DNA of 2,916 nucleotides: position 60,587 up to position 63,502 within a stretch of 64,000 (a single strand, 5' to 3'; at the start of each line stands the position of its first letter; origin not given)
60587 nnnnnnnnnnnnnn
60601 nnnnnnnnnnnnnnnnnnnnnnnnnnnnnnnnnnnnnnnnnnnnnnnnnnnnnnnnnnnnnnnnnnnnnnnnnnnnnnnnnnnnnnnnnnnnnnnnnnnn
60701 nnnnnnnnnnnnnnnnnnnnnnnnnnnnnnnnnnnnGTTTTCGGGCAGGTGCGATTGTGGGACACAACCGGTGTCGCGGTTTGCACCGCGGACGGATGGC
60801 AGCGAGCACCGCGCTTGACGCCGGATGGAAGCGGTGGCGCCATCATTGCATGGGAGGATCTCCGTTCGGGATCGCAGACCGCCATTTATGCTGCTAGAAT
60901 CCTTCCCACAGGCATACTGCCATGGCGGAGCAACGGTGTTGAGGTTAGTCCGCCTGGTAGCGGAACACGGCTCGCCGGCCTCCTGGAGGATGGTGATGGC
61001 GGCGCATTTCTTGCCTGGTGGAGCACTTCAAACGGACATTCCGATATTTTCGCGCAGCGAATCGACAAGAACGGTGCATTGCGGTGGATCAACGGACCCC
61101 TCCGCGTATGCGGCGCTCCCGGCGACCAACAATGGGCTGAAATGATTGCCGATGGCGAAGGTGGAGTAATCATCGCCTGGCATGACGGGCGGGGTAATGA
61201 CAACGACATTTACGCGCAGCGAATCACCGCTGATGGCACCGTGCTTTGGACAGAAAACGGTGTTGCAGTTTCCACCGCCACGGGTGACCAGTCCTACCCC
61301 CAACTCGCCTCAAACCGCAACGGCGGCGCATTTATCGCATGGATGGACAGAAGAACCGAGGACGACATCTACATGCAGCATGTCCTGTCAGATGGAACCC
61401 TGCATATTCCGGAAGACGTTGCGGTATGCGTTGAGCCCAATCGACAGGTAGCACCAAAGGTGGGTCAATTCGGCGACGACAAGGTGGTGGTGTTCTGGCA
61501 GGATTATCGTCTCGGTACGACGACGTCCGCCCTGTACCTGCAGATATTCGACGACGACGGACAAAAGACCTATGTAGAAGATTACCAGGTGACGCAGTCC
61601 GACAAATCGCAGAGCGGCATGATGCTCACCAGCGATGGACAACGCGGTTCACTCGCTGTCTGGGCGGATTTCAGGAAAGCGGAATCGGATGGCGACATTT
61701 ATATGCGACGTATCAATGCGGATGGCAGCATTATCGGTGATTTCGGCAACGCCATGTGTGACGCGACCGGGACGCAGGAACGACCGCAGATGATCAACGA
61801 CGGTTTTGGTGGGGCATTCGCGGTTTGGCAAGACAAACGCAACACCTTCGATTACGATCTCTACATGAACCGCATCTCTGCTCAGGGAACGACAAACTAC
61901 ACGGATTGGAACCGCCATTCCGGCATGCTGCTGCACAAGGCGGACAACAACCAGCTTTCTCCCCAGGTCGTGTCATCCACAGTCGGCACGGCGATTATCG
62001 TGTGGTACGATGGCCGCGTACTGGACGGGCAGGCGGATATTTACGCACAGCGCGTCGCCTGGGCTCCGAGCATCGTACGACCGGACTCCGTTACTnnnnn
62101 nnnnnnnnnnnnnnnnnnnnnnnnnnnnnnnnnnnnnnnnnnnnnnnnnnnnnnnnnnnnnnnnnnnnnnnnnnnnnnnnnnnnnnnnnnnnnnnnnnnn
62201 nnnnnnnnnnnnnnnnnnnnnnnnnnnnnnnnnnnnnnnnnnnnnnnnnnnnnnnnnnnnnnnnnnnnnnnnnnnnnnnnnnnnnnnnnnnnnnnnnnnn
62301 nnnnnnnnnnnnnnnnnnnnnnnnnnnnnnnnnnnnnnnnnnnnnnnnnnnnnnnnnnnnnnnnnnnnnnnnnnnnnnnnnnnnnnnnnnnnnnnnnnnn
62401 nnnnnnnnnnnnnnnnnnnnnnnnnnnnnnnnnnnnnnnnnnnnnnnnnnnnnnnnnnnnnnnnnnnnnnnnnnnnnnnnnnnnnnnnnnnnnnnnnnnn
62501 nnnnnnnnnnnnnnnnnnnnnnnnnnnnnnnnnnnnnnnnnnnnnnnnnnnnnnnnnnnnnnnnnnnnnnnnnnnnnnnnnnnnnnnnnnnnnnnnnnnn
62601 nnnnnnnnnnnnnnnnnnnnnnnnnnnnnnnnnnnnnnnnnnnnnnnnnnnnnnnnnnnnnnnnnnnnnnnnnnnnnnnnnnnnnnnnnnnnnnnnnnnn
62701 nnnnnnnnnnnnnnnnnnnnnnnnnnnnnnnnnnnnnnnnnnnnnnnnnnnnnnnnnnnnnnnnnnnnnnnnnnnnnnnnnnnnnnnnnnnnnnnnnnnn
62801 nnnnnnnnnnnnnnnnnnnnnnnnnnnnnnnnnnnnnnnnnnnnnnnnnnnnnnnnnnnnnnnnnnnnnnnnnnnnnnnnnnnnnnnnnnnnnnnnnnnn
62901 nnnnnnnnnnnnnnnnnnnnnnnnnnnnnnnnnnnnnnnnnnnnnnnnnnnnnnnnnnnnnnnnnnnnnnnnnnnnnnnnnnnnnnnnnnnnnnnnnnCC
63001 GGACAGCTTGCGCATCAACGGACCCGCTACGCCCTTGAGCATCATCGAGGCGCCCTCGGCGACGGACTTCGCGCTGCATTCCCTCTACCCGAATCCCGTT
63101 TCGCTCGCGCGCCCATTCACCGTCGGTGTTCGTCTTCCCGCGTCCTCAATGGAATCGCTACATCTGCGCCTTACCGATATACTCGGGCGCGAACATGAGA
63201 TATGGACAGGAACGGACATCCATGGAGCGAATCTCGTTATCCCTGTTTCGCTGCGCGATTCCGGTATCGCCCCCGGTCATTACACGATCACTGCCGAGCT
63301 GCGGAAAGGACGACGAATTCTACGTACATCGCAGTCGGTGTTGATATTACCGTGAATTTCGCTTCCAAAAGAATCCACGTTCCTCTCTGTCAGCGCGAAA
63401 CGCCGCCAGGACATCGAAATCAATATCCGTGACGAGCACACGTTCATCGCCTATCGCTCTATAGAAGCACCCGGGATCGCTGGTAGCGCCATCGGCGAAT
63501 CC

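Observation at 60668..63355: T9SS cargo protein with eight ~50-aa repeats that predict an 8-bladed beta-propeller of unclear family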

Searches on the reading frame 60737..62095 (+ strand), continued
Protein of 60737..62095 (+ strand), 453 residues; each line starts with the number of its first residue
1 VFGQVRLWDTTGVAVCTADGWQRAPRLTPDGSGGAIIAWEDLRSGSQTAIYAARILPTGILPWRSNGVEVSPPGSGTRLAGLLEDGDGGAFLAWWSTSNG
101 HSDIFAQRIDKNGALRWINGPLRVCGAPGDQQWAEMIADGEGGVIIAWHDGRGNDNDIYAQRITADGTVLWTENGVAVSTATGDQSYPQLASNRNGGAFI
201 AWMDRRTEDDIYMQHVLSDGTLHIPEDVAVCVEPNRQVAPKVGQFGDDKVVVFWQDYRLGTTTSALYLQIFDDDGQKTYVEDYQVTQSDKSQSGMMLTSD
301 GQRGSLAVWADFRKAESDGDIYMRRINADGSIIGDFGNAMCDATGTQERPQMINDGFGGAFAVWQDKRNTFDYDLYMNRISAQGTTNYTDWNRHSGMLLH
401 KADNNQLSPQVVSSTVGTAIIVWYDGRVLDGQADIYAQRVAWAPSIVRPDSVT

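Call 27: find_related_loci(query=A1, collection=genome_contigs, flank=6000)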
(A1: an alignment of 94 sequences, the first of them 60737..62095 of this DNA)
Query A1 (453 aa) in genome_contigs; peptide patterns used: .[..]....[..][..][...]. (x = any residue, [..] = any of these).
599 stretches matched a pattern (row limit reached: there are more); 573 encode a relative of the query (tblastn E <= 1e-3); the best 80 are kept; 80 distinct loci.
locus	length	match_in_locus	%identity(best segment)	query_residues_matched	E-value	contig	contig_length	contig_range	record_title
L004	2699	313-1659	63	4-452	0e+0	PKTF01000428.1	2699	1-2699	MAG: Ignavibacteria bacterium isolate BM516 sc_19888, whole genome shotgun sequence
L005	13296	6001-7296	38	8-440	7e-79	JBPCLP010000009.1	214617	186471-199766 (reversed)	MAG: Candidatus Sumerlaeaceae bacterium isolate TH_ant_mag_81 S1Ck127_2404809_flag_0_multi_12.9994_len_214617, whole gen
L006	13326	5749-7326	38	7-440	8e-79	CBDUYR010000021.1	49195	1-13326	MAG TPA_asm: uncultured bacterium isolate SRR21487739_maxbin2_12 genome assembly, contig: ERZ25074848.26, whole genome s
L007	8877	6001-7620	37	5-441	2e-78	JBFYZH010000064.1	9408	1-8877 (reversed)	MAG: Candidatus Krumholzibacteriota bacterium isolate PPR_0430 k121_1464157, whole genome shotgun sequence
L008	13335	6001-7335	38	3-440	3e-78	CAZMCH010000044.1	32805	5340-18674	MAG TPA_asm: uncultured bacterium isolate binchicken_co274_484 genome assembly, contig: NODE_3468_length_32805_cov_5.708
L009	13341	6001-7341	37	5-440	7e-78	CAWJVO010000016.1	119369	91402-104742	MAG: uncultured bacterium isolate MFD04716.bin.3.15 genome assembly, contig: contig_95983, whole genome shotgun sequence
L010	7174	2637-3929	38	7-440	2e-77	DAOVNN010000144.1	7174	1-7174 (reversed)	MAG TPA_asm: Candidatus Krumholzibacteriota bacterium isolate CSMAG_1498 CSMAG_1498_k141_2395719_length_7174_cov_18.0000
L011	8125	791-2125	35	7-450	4e-77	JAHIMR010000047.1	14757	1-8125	MAG: Actinomycetota bacterium isolate KR13_N2.mb.8 KR13_N2.mb.8_k141_131269, whole genome shotgun sequence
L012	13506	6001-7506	38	8-445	6e-76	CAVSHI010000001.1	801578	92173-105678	MAG: Ignavibacteriota bacterium isolate MFD01476.bin.1.124 genome assembly, contig: contig_11490, whole genome shotgun s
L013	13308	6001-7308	37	7-438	5e-76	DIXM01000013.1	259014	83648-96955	MAG TPA_asm: candidate division Hyd24-12 bacterium UBA6080 UBA6080_contig_1262, whole genome shotgun sequence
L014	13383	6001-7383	37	7-440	1e-75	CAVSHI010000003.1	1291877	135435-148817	MAG: Ignavibacteriota bacterium isolate MFD01476.bin.1.124 genome assembly, contig: contig_39632, whole genome shotgun s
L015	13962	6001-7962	36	5-441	9e-76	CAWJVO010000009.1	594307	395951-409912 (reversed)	MAG: uncultured bacterium isolate MFD04716.bin.3.15 genome assembly, contig: contig_30239, whole genome shotgun sequence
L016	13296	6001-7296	37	5-444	5e-74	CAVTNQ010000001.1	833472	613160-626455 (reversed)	MAG: Candidatus Latescibacteria bacterium isolate MFD02242.bin.1.209 genome assembly, contig: contig_24580, whole genome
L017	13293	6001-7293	37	7-441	7e-74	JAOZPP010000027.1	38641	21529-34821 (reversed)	MAG: bacterium isolate GMC4.metabat2.244 GMC4_579_length_38641_cov_23.870367, whole genome shotgun sequence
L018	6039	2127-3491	37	5-440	1e-73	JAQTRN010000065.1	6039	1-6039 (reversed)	MAG: Dehalococcoidales bacterium isolate STB_164 NODE_39749_length_6039_cov_3.061570_Sandtown_B, whole genome shotgun se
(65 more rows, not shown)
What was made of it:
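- Tried and rejected: The best named relative of the gene is an Ignavibacteria MAG at 63% identity (call 27).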

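Call 63: search_protein_representatives(protein=window:60737-62095:+)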
Query: 453 residues. Proteins with E-value up to 0.001 (for the whole library): 24143; up to 1e-10: 14426; up to 1e-30: 6043. The best 150 are listed.
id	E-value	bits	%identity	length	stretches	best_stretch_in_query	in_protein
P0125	1.8e-272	920.7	43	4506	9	8-206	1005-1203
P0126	1.3e-217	739.8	37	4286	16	4-220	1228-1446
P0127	1.7e-200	683.4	37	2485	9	8-215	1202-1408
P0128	1.8e-196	670.1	44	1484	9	8-205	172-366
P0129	9.7e-193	657.9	35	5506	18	7-205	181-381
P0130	2.6e-187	639.9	45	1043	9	22-207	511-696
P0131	1.4e-186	637.5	44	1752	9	8-212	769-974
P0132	1.1e-185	634.5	62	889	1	4-452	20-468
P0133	6.3e-185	632.1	41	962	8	8-214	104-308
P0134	4.3e-184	629.4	44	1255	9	8-226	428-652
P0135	2.4e-180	617.0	41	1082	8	6-192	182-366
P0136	1.2e-179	614.7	42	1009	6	5-208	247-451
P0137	1.6e-179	614.3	42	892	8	8-205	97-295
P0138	1.7e-178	610.9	46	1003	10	8-207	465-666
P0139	2.3e-178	610.4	46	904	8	5-221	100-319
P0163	1.3e-152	525.5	55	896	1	5-446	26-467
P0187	1.7e-140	485.6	50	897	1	2-446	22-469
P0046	1.9e-130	452.5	42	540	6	7-207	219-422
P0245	2.3e-116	406.0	45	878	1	4-445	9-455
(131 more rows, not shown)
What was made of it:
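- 60746..62071 (+): Eight-bladed beta-propeller domain (residues 27-468). There are 6,043 to 24,143 related 50%-identity clusters (call 63).
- Some giant proteins contain several propellers (call 63).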

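Call 66: search_protein_families(library=ncbifam, proteins=[P0132, P0163, P0187, P0245], max_evalue=0.01)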
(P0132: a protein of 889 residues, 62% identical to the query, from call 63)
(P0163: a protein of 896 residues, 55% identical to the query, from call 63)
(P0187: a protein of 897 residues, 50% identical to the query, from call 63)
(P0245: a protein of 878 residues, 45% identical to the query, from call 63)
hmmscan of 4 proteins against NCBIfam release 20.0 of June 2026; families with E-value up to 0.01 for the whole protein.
P0132 (889 aa): 2 families
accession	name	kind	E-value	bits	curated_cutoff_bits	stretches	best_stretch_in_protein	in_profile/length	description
NF012200.0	choice_anch_D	domain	1.2e-35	122.3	45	3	465-556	21-108/108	choice-of-anchor D domain-containing protein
NF053835.1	PDIAV_lipo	equivalog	0.0017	17.8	90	0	200-292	39-130/458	PDIAV motif-containing lipoprotein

P0163 (896 aa): 3 families
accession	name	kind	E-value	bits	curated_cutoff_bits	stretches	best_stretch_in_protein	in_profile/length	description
NF012200.0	choice_anch_D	domain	1.6e-26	92.9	45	3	687-779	14-107/108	choice-of-anchor D domain-containing protein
TIGR04275.1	beta_prop_Msarc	repeat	2.1e-05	24.1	85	0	164-181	18-35/40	beta-propeller repeat protein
TIGR04183.1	Por_Secre_tail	domain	0.0025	17.8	23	1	811-892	2-69/72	T9SS type A sorting domain-containing protein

P0187 (897 aa): 4 families
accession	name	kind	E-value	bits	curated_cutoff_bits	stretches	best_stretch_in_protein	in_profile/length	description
NF012200.0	choice_anch_D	domain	3.6e-41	140.1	45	3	675-775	3-107/108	choice-of-anchor D domain-containing protein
NF053835.1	PDIAV_lipo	equivalog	1.3e-07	31.3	90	0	152-232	41-116/458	PDIAV motif-containing lipoprotein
TIGR04275.1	beta_prop_Msarc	repeat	4.2e-07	29.6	85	1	197-232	3-34/40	beta-propeller repeat protein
TIGR04183.1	Por_Secre_tail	domain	0.0017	18.3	23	0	818-880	12-61/72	T9SS type A sorting domain-containing protein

P0245 (878 aa): 4 families
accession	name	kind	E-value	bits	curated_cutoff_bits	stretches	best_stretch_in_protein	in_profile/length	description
NF012200.0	choice_anch_D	domain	1.5e-38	131.6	45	3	560-663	4-107/108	choice-of-anchor D domain-containing protein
TIGR04183.1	Por_Secre_tail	domain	1.3e-10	41.1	23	1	800-876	2-71/72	T9SS type A sorting domain-containing protein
NF052323.1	T9SSA_dep_M6i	equivalog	2.8e-07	28.9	600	1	799-866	960-1027/1043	T9SS-dependent M6-like inactivated metalloprotease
TIGR04275.1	beta_prop_Msarc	repeat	7.7e-06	25.6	85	0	38-51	17-30/40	beta-propeller repeat protein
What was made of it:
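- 62078..62998 (+): Stalk of three Ig-like domains of the choice-of-anchor-D / ASH / Cep192_D4 type (residues about 471-565, 587-681 and 682-777). The domains are conserved in 4 orthologs (call 66).
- On T9SS type-A cargo: Ortholog P0245 passes at 41.1 bits, while P0163 and P0187 reach about 18 bits (call 66).
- Orthologs form a graded series up to 41.1 bits (call 66).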

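Call 70: search_protein_families(library=pfam, alignment_id=A4, max_evalue=0.00001)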
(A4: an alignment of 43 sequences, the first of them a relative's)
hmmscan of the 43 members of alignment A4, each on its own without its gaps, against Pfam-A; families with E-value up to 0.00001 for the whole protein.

A. member 1, P0128 (1484 aa): 0 families

B. families by the number of members that match (of 43 scanned): 24 families
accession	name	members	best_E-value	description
PF13860.13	FlgD_ig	15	2e-11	FlgD Ig-like domain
PF07372.17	DUF1491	11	1.1e-14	Protein of unknown function (DUF1491)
PF13448.11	DUF4114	6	2.4e-08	Domain of unknown function (DUF4114)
PF22073.2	Cep192_D4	4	5.4e-18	Cep192 domain 4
PF22544.2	HYDIN_VesB_CFA65-like_Ig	4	7.4e-18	HYDIN/CFA65/VesB-like, Ig-like domain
PF15780.11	ASH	4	3.8e-12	Abnormal spindle-like microcephaly-assoc'd, ASPM-SPD-2-Hydin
PF18962.6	Por_Secre_tail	3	8.6e-17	Secretion system C-terminal sorting domain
PF14061.12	Mtf2_C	3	2.3e-13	Polycomb-like MTF2 factor 2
PF18911.6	PKD_4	2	2.7e-24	PKD domain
PF00801.26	PKD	2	8.8e-17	PKD domain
PF00932.25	LTD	2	6.2e-15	Lamin Tail Domain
PF07610.17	DUF1573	2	6.5e-14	Protein of unknown function (DUF1573)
PF06832.18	BiPBP_C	2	8.1e-11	Penicillin-Binding Protein C-terminus Family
PF03640.20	Lipoprotein_15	2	1.6e-08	Secreted repeat of unknown function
PF24507.1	Ig_CFAP65_4th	2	2.2e-07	CFAP65, fourth Ig-like domain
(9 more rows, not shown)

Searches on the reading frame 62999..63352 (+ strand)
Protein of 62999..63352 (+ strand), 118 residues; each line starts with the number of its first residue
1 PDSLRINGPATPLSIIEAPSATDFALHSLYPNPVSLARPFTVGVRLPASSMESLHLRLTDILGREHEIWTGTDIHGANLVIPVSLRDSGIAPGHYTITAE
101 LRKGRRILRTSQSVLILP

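Call 7: search_protein_families(library=pfam, proteins=[window:63008-63352:+], max_evalue=10)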
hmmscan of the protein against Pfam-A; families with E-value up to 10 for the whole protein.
seq(115 aa): 0 families

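Call 8: search_protein_families(library=ncbifam, proteins=[window:63008-63352:+], max_evalue=10)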
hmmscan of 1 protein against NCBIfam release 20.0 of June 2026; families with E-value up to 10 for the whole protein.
seq(115 aa): 3 families
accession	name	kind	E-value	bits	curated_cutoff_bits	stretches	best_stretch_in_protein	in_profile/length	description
NF007198.0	PRK09619.1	equivalog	0.013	15.3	267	1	47-104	121-177/218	flagellar hook assembly protein FlgD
NF001847.0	PRK00571.1-4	equivalog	0.1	12.3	135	1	57-105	7-52/139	F0F1 ATP synthase subunit epsilon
NF009977.0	PRK13442.1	equivalog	0.21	11.8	80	1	57-107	9-56/102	F0F1 ATP synthase subunit epsilon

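Call 52: find_homologous_proteins(query=window:62999-63352:+, max_evalue=0.001)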
Query seq(118 aa): 5 candidates shared short words with the query, none scored E <= 0.001.
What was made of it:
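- The CTD fails both curated models (calls 7, 8), and a database search with it alone found nothing (call 52). A database search with the CTD found nothing (call 52).
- Tried and rejected: A homology search with the CTD alone returned no hits and was a wasted search (call 52).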
